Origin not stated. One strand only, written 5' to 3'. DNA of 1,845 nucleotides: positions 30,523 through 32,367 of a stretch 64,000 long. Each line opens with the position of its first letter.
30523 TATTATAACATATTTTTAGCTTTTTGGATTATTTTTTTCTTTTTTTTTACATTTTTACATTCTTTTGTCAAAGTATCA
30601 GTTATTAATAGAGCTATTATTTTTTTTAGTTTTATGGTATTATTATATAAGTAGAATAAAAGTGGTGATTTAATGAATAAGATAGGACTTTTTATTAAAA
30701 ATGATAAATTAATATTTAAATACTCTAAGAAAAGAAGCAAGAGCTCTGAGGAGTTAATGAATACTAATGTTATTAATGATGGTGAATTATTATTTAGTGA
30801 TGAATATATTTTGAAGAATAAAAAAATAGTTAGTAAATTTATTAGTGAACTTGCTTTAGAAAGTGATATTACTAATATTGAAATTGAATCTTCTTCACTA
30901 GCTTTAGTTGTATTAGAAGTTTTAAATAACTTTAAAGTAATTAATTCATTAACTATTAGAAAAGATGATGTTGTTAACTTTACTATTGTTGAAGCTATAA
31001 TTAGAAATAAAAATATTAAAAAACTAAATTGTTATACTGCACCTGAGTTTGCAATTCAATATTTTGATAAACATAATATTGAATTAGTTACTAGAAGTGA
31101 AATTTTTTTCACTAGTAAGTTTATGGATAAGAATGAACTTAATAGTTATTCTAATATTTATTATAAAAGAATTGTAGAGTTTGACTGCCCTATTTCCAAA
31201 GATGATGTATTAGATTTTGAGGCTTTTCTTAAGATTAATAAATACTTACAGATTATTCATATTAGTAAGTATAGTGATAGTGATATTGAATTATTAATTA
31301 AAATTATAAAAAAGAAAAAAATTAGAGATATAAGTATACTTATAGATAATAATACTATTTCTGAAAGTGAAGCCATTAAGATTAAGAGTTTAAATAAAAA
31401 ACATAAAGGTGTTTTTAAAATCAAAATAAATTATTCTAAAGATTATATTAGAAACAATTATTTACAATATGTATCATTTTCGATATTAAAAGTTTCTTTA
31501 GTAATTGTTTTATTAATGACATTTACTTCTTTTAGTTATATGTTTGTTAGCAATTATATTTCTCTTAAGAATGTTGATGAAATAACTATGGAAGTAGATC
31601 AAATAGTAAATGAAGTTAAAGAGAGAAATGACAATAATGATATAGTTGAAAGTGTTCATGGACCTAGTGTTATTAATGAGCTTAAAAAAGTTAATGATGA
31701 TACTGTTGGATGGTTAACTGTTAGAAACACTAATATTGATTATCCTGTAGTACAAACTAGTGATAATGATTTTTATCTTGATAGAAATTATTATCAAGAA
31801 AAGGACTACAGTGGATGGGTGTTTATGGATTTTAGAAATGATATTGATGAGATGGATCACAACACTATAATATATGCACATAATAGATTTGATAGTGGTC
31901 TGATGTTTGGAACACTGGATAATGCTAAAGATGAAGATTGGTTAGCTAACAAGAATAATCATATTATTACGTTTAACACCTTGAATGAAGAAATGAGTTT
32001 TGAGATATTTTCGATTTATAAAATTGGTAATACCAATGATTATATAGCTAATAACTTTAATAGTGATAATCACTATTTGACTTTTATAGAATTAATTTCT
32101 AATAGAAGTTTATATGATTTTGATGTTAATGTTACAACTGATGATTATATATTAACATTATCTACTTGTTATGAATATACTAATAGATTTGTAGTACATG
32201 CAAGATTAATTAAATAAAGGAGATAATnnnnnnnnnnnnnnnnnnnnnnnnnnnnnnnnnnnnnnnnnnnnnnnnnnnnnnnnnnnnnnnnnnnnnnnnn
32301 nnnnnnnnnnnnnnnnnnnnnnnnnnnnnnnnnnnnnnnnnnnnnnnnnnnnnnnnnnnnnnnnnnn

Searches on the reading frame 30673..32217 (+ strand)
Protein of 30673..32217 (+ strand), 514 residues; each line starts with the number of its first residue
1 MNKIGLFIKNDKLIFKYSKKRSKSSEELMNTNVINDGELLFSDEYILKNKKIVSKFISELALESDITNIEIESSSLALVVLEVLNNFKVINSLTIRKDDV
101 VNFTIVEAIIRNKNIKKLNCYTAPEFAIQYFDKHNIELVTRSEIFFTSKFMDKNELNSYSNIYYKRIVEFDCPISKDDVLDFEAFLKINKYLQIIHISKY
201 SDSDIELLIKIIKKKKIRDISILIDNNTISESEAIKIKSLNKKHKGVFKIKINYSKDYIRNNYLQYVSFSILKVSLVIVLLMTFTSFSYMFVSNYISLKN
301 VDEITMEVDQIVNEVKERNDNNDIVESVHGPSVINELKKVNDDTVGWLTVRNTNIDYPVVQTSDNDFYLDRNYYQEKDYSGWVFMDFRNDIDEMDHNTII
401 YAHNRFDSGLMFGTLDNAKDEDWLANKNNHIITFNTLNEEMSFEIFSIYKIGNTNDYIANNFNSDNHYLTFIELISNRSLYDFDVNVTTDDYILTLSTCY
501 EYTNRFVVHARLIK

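Call 63: search_protein_families(library=pfam, proteins=[window:30673-32217:+], max_evalue=0.0001)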
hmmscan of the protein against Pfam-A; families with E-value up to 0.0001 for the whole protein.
window:30673-32217:+ (514 aa): 1 family
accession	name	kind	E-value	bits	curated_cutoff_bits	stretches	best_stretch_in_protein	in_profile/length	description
PF04203.18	Sortase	-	2.3e-13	50.4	26.6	1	348-512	1-124/125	Sortase domain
